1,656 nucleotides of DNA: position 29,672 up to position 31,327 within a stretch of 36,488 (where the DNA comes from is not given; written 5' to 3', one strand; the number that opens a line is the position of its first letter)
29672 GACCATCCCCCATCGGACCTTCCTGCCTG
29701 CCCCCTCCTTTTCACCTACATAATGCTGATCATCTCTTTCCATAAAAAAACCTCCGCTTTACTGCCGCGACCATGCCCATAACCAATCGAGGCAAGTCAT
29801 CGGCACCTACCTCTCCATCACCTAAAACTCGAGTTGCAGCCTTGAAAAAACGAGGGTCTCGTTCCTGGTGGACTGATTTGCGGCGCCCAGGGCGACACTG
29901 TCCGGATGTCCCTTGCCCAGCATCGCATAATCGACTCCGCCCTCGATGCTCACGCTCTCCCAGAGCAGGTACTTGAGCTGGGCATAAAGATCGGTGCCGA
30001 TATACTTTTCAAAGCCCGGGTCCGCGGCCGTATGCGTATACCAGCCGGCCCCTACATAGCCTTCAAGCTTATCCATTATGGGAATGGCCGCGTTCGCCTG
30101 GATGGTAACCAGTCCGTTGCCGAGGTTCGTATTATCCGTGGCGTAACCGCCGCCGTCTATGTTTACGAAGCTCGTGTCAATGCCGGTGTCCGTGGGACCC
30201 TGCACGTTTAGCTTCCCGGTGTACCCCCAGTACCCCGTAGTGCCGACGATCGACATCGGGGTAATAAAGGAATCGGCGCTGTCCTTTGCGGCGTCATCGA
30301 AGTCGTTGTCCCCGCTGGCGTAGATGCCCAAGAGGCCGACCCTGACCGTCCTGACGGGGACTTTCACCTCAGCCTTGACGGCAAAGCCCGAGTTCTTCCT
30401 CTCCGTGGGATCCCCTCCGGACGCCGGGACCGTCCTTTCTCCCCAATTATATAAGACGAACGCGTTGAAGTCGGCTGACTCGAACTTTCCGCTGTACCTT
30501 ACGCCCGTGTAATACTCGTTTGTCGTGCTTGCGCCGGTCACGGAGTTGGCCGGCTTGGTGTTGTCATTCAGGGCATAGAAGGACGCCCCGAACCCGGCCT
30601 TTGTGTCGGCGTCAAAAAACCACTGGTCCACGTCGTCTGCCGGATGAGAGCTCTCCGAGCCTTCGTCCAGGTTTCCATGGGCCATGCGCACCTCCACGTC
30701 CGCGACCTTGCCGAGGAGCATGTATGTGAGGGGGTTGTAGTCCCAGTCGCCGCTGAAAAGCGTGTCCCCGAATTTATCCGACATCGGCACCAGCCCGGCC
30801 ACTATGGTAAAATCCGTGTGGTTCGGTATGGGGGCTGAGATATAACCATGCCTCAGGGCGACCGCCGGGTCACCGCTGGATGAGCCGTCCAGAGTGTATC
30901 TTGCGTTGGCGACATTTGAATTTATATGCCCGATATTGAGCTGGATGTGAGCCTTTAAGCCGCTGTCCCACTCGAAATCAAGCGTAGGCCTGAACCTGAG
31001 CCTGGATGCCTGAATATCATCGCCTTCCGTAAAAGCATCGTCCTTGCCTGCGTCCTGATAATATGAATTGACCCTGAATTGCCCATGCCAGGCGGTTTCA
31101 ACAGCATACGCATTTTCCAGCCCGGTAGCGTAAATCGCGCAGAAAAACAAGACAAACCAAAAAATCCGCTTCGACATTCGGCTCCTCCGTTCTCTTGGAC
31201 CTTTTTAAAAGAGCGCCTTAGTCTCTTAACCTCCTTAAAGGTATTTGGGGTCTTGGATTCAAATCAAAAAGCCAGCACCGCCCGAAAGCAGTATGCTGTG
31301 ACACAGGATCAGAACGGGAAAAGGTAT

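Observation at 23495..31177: Seven-gene OM-barrel / B-C-A molybdoenzyme / lipoprotein-rhodanese / TorD / polyferredoxin operon: candidate undescribed chalcogen-respiration module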

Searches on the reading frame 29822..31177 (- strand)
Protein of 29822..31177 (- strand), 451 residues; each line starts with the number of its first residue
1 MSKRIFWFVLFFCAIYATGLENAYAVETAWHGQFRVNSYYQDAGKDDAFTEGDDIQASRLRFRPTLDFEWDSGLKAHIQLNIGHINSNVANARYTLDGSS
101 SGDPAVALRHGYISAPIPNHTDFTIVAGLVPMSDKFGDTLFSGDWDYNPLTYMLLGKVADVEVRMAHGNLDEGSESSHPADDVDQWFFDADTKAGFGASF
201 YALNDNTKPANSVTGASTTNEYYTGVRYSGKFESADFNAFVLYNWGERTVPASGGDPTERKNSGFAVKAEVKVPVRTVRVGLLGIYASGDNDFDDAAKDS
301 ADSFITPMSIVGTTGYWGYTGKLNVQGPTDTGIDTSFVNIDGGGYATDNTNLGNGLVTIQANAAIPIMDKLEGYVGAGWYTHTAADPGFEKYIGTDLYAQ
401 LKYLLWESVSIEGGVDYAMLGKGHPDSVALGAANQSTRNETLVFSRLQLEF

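Call 4: search_protein_families(library=pfam, proteins=[window:29822-31177:-], max_evalue=0.01)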
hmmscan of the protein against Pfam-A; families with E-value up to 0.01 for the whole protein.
window:29822-31177:- (451 aa): 1 family
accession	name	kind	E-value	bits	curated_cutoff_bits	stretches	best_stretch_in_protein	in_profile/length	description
PF13372.12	Alginate_exp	-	0.0013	18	25.2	1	196-325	174-298/395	Alginate export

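Call 5: search_protein_families(library=ncbifam, proteins=[window:29822-31177:-], max_evalue=0.01)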
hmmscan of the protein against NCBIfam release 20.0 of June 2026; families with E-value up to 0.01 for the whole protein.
window:29822-31177:- (451 aa): 1 family
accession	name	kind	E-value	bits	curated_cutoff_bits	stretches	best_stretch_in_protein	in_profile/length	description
NF033939.0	DESULF_POR1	subfamily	3.6e-13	49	250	2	3-132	2-126/454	outer membrane homotrimeric porin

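Call 71: find_homologous_proteins(query=window:29822-31177:-, max_evalue=0.00001)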
Query window:29822-31177:- (451 aa): 261 proteins with E <= 0.00001 among 6868 candidates; the best 120 are listed.
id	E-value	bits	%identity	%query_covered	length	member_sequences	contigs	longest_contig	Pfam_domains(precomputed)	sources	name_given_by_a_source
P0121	2.7e-271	919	87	100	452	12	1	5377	-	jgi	-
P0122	8.2e-261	884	84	100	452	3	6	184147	-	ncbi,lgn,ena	ncbi:MAG: hypothetical protein AABY51_00440 [Deltaproteobacteria bacterium]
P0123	2.9e-256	869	83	100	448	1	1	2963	PF13372.13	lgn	-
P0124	1.9e-252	856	82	100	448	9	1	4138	-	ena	-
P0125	1.3e-242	824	80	100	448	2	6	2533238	-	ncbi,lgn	-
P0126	4.4e-232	789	75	100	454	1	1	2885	-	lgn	-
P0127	7.2e-228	775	73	100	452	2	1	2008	-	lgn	-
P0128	4.2e-218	743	71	100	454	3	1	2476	-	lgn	-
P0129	8.1e-216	736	69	100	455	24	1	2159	-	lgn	-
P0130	4.0e-204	697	68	97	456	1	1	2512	-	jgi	jgi:hypothetical protein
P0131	1.8e-199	682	67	98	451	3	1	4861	-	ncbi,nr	ncbi:MAG: hypothetical protein HY891_08290 [Deltaproteobacteria bacterium]|nr:hypothetical protein [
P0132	1.0e-197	676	65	100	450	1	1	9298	-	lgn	-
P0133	9.7e-196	669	66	100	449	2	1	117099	-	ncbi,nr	ncbi:MAG: hypothetical protein HY893_06900 [Deltaproteobacteria bacterium]|nr:hypothetical protein [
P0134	4.5e-195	667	66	100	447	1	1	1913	-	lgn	-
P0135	3.4e-194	664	64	99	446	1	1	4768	-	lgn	-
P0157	2.9e-104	368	45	98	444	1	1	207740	-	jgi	jgi:hypothetical protein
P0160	4.2e-101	357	48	99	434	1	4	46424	-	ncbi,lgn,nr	ncbi:MAG: hypothetical protein HZB29_04410 [Nitrospinae bacterium]|nr:hypothetical protein [Nitrospi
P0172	4.3e-97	344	48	95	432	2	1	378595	-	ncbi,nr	ncbi:MAG: hypothetical protein HY751_00960 [Nitrospinae bacterium]|nr:hypothetical protein [Nitrospi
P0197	2.6e-88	315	40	95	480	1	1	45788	-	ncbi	-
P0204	1.3e-86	310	41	100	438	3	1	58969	-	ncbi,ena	-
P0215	5.6e-79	285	41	100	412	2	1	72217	PF13609.13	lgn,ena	-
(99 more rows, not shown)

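Call 72: find_encoding_contigs(protein=P0160, flank=9000, max_places=1)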
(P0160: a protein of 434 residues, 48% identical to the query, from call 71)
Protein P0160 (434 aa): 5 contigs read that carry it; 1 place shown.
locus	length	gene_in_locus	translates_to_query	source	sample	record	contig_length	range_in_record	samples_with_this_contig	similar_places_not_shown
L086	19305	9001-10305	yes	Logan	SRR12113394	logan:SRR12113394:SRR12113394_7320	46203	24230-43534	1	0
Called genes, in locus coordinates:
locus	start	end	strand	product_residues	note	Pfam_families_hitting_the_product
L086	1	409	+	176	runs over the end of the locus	-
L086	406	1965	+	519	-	PF01654:Cyt_bd_oxida_I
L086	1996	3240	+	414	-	PF00034:Cytochrom_C, PF13442:Cytochrome_CBB3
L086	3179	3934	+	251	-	-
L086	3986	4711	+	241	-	-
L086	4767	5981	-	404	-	PF03916:NrfD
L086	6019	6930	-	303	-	PF12838:Fer4_7 (weak), PF13247:Fer4_11, PF13187:Fer4_9 (weak), PF00037:Fer4, PF12797:Fer4_2 (weak), PF12837:Fer4_6 (weak), PF13237:Fer4_10 (weak), PF13247:Fer4_11, +5 more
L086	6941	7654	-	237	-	PF13435:Cytochrome_C554 (faint), PF09699:Paired_CXXCH_1 (faint), PF14522:Cytochrome_C7 (faint), PF14537:Cytochrom_c3_2 (faint)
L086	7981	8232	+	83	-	PF02597:ThiS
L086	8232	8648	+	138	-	PF02391:MoaE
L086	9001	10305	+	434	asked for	-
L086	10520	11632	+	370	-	PF13477:Glyco_trans_4_2 (weak), PF13439:Glyco_transf_4, PF13579:Glyco_trans_4_4 (weak), PF00534:Glycos_transf_1, PF13692:Glyco_trans_1_4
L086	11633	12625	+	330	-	PF13353:Fer4_12 (weak), PF04055:Radical_SAM, PF06463:Mob_synth_C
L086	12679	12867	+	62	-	PF02416:TatA_B_E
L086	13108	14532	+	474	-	PF13489:Methyltransf_23 (weak), PF08242:Methyltransf_12, PF13649:Methyltransf_25 (weak)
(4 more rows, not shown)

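Call 73: find_encoding_contigs(protein=P0172, flank=9000, max_places=1)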
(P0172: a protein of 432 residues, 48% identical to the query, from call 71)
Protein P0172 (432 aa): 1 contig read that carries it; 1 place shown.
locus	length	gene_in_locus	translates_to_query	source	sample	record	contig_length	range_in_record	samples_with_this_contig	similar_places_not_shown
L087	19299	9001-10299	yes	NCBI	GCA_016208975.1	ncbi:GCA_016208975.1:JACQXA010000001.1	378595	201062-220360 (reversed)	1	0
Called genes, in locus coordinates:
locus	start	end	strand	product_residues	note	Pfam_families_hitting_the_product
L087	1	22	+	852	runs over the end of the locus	PF04879:Molybdop_Fe4S4, PF00384:Molybdopterin, PF01568:Molydop_binding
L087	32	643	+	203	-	PF13187:Fer4_9 (faint), PF13237:Fer4_10 (faint), PF12837:Fer4_6 (faint), PF14697:Fer4_21 (faint), PF12838:Fer4_7 (faint), PF13247:Fer4_11, PF00037:Fer4 (weak)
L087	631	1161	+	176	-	-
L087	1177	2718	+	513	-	PF01654:Cyt_bd_oxida_I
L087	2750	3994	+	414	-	PF00034:Cytochrom_C, PF13442:Cytochrome_CBB3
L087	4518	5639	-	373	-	PF03916:NrfD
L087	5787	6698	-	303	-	PF12838:Fer4_7, PF13247:Fer4_11, PF13187:Fer4_9 (weak), PF00037:Fer4, PF12797:Fer4_2 (weak), PF12837:Fer4_6 (weak), PF13237:Fer4_10, PF13247:Fer4_11, +5 more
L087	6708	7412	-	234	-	PF13435:Cytochrome_C554 (faint), PF14522:Cytochrome_C7 (faint), PF14537:Cytochrom_c3_2 (faint)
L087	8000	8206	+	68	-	PF02597:ThiS (weak)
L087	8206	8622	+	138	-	PF02391:MoaE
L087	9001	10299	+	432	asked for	-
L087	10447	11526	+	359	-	PF13439:Glyco_transf_4, PF13579:Glyco_trans_4_4 (weak), PF00534:Glycos_transf_1, PF13692:Glyco_trans_1_4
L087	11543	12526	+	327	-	PF04055:Radical_SAM, PF06463:Mob_synth_C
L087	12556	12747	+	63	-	PF02416:TatA_B_E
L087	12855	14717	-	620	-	PF00989:PAS (faint), PF13188:PAS_8 (faint), PF00990:GGDEF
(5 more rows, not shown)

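Call 74: find_encoding_contigs(protein=P0157, flank=9000, max_places=1)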
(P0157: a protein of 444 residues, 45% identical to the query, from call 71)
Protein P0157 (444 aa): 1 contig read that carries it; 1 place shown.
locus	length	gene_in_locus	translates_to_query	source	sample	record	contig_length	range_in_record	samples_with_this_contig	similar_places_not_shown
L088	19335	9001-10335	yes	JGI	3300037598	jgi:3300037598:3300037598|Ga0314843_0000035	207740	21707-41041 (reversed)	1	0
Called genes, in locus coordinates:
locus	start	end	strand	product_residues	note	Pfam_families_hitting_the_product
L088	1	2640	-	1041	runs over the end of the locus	PF17757:UvrB_inter, PF02559:CarD_TRCF_RID, PF00270:DEAD, PF04851:ResIII, PF00271:Helicase_C, PF03461:TRCF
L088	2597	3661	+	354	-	PF12974:Phosphonate-bd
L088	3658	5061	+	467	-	PF00672:HAMP, PF00512:HisKA, PF02518:HATPase_c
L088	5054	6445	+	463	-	PF00072:Response_reg, PF00158:Sigma54_activat, PF14532:Sigma54_activ_2, PF07724:AAA_2 (weak), PF07728:AAA_5 (weak), PF25601:AAA_lid_14, PF02954:HTH_8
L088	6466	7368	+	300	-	PF00497:SBP_bac_3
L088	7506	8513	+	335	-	PF04055:Radical_SAM, PF12345:DUF3641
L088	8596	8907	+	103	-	PF13442:Cytochrome_CBB3, PF00034:Cytochrom_C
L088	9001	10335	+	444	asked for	-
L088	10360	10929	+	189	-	PF00355:Rieske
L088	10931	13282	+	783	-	PF18465:Rieske_3, PF00384:Molybdopterin, PF01568:Molydop_binding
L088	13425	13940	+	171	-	PF00355:Rieske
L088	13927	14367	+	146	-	PF05635:23S_rRNA_IVP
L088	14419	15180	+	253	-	PF00033:Cytochrome_B, PF13631:Cytochrom_B_N_2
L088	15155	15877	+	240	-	PF00032:Cytochrom_B_C (weak)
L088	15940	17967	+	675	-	PF14522:Cytochrome_C7 (faint), PF02433:FixO (faint), PF00034:Cytochrom_C, PF13442:Cytochrome_CBB3 (weak), PF00034:Cytochrom_C (weak)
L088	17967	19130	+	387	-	PF16983:MFS_MOT1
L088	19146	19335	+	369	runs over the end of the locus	PF00994:MoCF_biosynth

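Call 75: find_encoding_contigs(protein=P0204, flank=9000, max_places=1)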
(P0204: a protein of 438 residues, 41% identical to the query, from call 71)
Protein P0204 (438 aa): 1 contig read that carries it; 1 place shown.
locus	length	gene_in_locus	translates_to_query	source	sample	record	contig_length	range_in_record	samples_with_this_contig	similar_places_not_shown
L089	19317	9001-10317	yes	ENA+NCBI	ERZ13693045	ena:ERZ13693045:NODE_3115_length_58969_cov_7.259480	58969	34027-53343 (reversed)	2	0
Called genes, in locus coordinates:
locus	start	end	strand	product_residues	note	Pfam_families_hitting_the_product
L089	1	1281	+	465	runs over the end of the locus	PF00072:Response_reg, PF00158:Sigma54_activat, PF14532:Sigma54_activ_2, PF07728:AAA_5, PF25601:AAA_lid_14, PF02954:HTH_8 (weak)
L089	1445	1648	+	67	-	-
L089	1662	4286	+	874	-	PF04879:Molybdop_Fe4S4, PF00384:Molybdopterin, PF01568:Molydop_binding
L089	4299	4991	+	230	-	PF13187:Fer4_9 (faint), PF13237:Fer4_10 (faint), PF12838:Fer4_7 (weak), PF13247:Fer4_11, PF12838:Fer4_7 (weak), PF14697:Fer4_21 (weak), PF00037:Fer4 (weak), PF12837:Fer4_6 (weak)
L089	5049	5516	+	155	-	-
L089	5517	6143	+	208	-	PF02613:Nitrate_red_del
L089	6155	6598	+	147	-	PF13442:Cytochrome_CBB3, PF00034:Cytochrom_C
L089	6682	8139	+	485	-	PF01654:Cyt_bd_oxida_I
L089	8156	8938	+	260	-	PF13442:Cytochrome_CBB3 (weak), PF00034:Cytochrom_C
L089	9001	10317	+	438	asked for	-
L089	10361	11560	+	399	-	PF00582:Usp, PF08369:PCP_red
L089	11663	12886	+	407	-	PF04055:Radical_SAM, PF13186:SPASM, PF08369:PCP_red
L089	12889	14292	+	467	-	PF01266:DAO, PF13450:NAD_binding_8, PF01593:Amino_oxidase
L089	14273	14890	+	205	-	PF13187:Fer4_9 (faint), PF00037:Fer4 (faint), PF12797:Fer4_2 (faint), PF12837:Fer4_6 (faint), PF14697:Fer4_21 (faint), PF12838:Fer4_7 (faint), PF13237:Fer4_10 (weak)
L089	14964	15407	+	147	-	PF13205:Big_5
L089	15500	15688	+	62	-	PF02416:TatA_B_E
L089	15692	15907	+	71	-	PF02416:TatA_B_E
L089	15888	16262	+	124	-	PF00126:HTH_1 (weak)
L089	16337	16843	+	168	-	PF03205:MobB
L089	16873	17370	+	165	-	PF00994:MoCF_biosynth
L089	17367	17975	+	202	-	PF12804:NTP_transf_3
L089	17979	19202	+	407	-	PF03453:MoeA_N, PF00994:MoCF_biosynth, PF03454:MoeA_C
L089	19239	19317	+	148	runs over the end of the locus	PF03965:Penicillinase_R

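Call 76: search_protein_families(library=ncbifam, proteins=[L088:10931-13282:+, L088:10360-10929:+, L088:2597-3661:+, L089:1662-4286:+, L089:4299-4991:+, L089:5049-5516:+], max_evalue=0.00001)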
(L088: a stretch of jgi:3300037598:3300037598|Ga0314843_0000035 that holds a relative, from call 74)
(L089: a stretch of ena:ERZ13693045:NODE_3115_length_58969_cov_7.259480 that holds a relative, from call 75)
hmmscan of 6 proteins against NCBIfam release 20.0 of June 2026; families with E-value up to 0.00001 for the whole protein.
L088:10931-13282:+ (783 aa): 25 families
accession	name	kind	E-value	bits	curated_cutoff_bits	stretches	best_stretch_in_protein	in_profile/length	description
TIGR01591.1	Fdh-alpha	equivalog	7.7e-100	334.9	666.25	2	113-434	19-323/672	formate dehydrogenase subunit alpha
TIGR02693.1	arsenite_ox_L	equivalog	1.6e-95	320.8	359.05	2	46-486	2-470/806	arsenate reductase (azurin) large subunit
NF047855.1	AssmNtatRedNasC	equivalog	2.6e-60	204.5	1100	2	126-434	57-348/708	assimilatory nitrate reductase catalytic subunit NasC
TIGR02166.1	dmsA_ynfE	subfamily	8.1e-43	146.5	777.7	2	120-431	74-400/794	DMSO/selenate family reductase complex A subunit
NF012032.0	PRK15488.1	equivalog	1.5e-42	145.5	694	2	123-426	75-359/759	thiosulfate reductase PhsA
NF041323.1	Nitr_red_NasA_Halo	equivalog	3.8e-39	134.8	1000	2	453-769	367-660/673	assimilatory nitrate reductase NasA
NF010055.0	PRK13532.1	equivalog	7.6e-39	133.6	904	3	454-578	465-592/830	nitrate reductase catalytic subunit NapA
TIGR01706.1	NAPA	equivalog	5.6e-36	124.2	930.55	3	456-574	467-586/830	periplasmic nitrate reductase subunit alpha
TIGR00509.1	bisC_fam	subfamily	3.9e-34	118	1017.55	1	167-428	72-343/772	molybdopterin guanine dinucleotide-containing S/N-oxide reductase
TIGR03479.1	DMSO_red_II_alp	subfamily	1.5e-31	109.4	984.75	2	139-346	108-307/913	molybdopterin-dependent oxidoreductase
TIGR02164.1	torA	equivalog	9.7e-29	100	1465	1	167-431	117-395/824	trimethylamine-N-oxide reductase TorA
NF011682.0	PRK15102.1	equivalog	9.9e-29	100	909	1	269-430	239-398/829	trimethylamine-N-oxide reductase TorA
NF041884.1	selenate_YnfF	exception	5.1e-27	94.1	1650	1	122-367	77-337/798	selenate/tellurate reductase subunit YnfF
NF041885.1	selenate_YnfE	exception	7.8e-25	86.8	1675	1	124-426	82-402/805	selenate/tellurate reductase subunit YnfE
NF011566.1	PRK14990.1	exception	2.1e-22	79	1600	1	148-424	116-413/814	dimethylsulfoxide reductase subunit A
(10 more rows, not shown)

L088:10360-10929:+ (189 aa): 6 families
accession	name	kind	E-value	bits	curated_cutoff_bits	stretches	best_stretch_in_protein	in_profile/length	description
TIGR02694.1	arsenite_ox_S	equivalog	3.3e-39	133.7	95.65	1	55-181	3-128/129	arsenate reductase (azurin) small subunit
NF050121.1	bc1_QcrA_actin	exception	5.6e-18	65.5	275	1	102-162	239-300/319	cytochrome bc1 complex Rieske iron-sulfur subunit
TIGR03171.1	soxL2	equivalog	8.3e-17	61.1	582.1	2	125-174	232-281/321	Rieske iron-sulfur protein SoxL2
NF010001.0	PRK13474.1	subfamily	8.9e-10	38.2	154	1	108-153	105-148/178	cytochrome b6-f complex iron-sulfur subunit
NF045928.1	Cytb6fFeSPetC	equivalog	1.4e-09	37.5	250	1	107-153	105-149/179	cytochrome b6-f complex iron-sulfur subunit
TIGR01416.1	Rieske_proteo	equivalog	4.8e-09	36.4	97.4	1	105-152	111-160/176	ubiquinol-cytochrome c reductase iron-sulfur subunit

L088:2597-3661:+ (354 aa): 6 families
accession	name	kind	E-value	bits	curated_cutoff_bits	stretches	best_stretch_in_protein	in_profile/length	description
TIGR01098.1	3A0109s03R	subfamily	1.1e-38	133.1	112.05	1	87-309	29-253/253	phosphate/phosphite/phosphonate ABC transporter substrate-binding protein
TIGR03431.1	PhnD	equivalog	3.3e-29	102.2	261.1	1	108-320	42-260/288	phosphonate ABC transporter substrate-binding protein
TIGR04553.1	ABC_peri_selen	hypoth_equivalog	9.7e-24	84.2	250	1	104-352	11-265/266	putative selenate ABC transporter substrate-binding protein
NF049985.1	SBP_like_Rv1680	exception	1.6e-09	37.9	400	1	117-246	23-151/268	Rv1680 family SBP-like protein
TIGR01728.1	SsuA_fam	subfamily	4.9e-06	26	163.5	1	134-234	39-132/290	aliphatic sulfonate ABC transporter substrate-binding protein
TIGR02122.1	TRAP_TAXI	subfamily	5e-06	25.6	84.35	1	184-239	123-176/320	TAXI family TRAP transporter solute-binding subunit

L089:1662-4286:+ (874 aa): 26 families (the best 25 are shown)
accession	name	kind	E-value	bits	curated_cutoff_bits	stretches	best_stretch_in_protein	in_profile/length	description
TIGR01591.1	Fdh-alpha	equivalog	1.1e-86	291.4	666.25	3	79-420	3-321/672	formate dehydrogenase subunit alpha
NF012032.0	PRK15488.1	equivalog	5e-82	276.1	694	3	72-418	41-363/759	thiosulfate reductase PhsA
TIGR02166.1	dmsA_ynfE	subfamily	3.7e-62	210.5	777.7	1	36-422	6-403/794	DMSO/selenate family reductase complex A subunit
NF047855.1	AssmNtatRedNasC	equivalog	9.7e-59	199.3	1100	3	72-424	18-350/708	assimilatory nitrate reductase catalytic subunit NasC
TIGR03479.1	DMSO_red_II_alp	subfamily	6.5e-55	186.6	984.75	3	14-331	1-303/913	molybdopterin-dependent oxidoreductase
NF041885.1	selenate_YnfE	exception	5e-47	160.2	1675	1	69-419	43-407/805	selenate/tellurate reductase subunit YnfE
NF041884.1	selenate_YnfF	exception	7e-43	146.6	1650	1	67-416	38-397/798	selenate/tellurate reductase subunit YnfF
NF011566.1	PRK14990.1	exception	4e-41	140.9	1600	1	8-420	10-421/814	dimethylsulfoxide reductase subunit A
TIGR01553.1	formate-DH-alph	equivalog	6.3e-41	140.1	814.2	2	69-335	39-304/1009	formate dehydrogenase-N subunit alpha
TIGR00509.1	bisC_fam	subfamily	5.5e-38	130.7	1017.55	1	152-440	71-365/772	molybdopterin guanine dinucleotide-containing S/N-oxide reductase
NF041783.2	mnquin_red_QrcB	equivalog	2.5e-37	128.4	440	1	77-517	55-459/695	menaquinone reductase molybdopterin-binding-like subunit QrcB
NF041714.1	arsenate_red_ArrA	equivalog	8.3e-37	126.7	1600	1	73-384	49-366/848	arsenate respiratory reductase molybdopterin-containing subunit ArrA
NF041513.1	formate_DH_Act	exception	1.5e-35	122.3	1400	1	70-335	38-295/1067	formate dehydrogenase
NF041323.1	Nitr_red_NasA_Halo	equivalog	2.1e-31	109.2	1000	1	99-417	22-311/673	assimilatory nitrate reductase NasA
NF010055.0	PRK13532.1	equivalog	1.1e-30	106.6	904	1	77-335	45-291/830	nitrate reductase catalytic subunit NapA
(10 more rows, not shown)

L089:4299-4991:+ (230 aa): 22 families
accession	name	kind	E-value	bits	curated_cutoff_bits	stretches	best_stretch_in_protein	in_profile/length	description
TIGR02951.1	DMSO_dmsB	equivalog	8.4e-32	110.4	214.1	1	4-166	1-159/161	DMSO/selenate family reductase complex B subunit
NF045797.1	DsrO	equivalog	2.3e-28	99.2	200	1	2-169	41-211/235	sulfate reduction electron transfer complex DsrMKJOP subunit DsrO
NF011569.0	PRK14993.1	equivalog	2.3e-26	92.7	416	1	2-154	41-182/244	tetrathionate reductase subunit TtrB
NF038355.1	FDH3_beta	equivalog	3.6e-26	92.3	240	1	5-131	3-124/180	formate dehydrogenase FDH3 subunit beta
TIGR03149.1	cyt_nit_nrfC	equivalog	1.4e-24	86.7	377.6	1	3-168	37-192/225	cytochrome c nitrite reductase Fe-S protein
NF008134.0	PRK10882.1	equivalog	1.1e-23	83.8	263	1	5-169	39-217/329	hydrogenase 2 operon protein HybA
NF045715.1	sulf_resp_HmcB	equivalog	9.9e-22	77.4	420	1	4-169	36-207/307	sulfate respiration complex iron-sulfur protein HmcB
TIGR01582.1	FDH-beta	equivalog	7.8e-21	74.4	334.7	1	58-168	92-190/283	formate dehydrogenase subunit beta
TIGR03478.1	DMSO_red_II_bet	subfamily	1.7e-20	73.2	480.7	1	43-167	115-227/321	DMSO reductase family type II enzyme, iron-sulfur subunit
NF041715.1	arsenate_red_ArrB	equivalog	5.1e-20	72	450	1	4-112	2-108/233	arsenate respiratory reductase iron-sulfur subunit ArrB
NF009408.0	PRK12769.1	equivalog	3.6e-19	68.4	1003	1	8-170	6-156/659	formate-dependent uric acid utilization protein AegA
NF042979.1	EthbenzDh_ebdB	equivalog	1.1e-17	64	740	1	43-170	137-252/354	ethylbenzene dehydrogenase subunit beta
NF041782.1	mnquin_red_QrcC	equivalog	1.3e-15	57.7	400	1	5-167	1-200/239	menaquinone reductase iron-sulfur cluster-binding subunit QrcC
NF009451.0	PRK12809.1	equivalog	6.8e-14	51.1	1154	1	9-164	7-142/639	formate-dependent uric acid utilization protein YgfT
NF007658.0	PRK10330.1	equivalog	2.4e-13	50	260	1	8-164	6-161/181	electron transport protein HydN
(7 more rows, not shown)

L089:5049-5516:+ (155 aa): 0 families
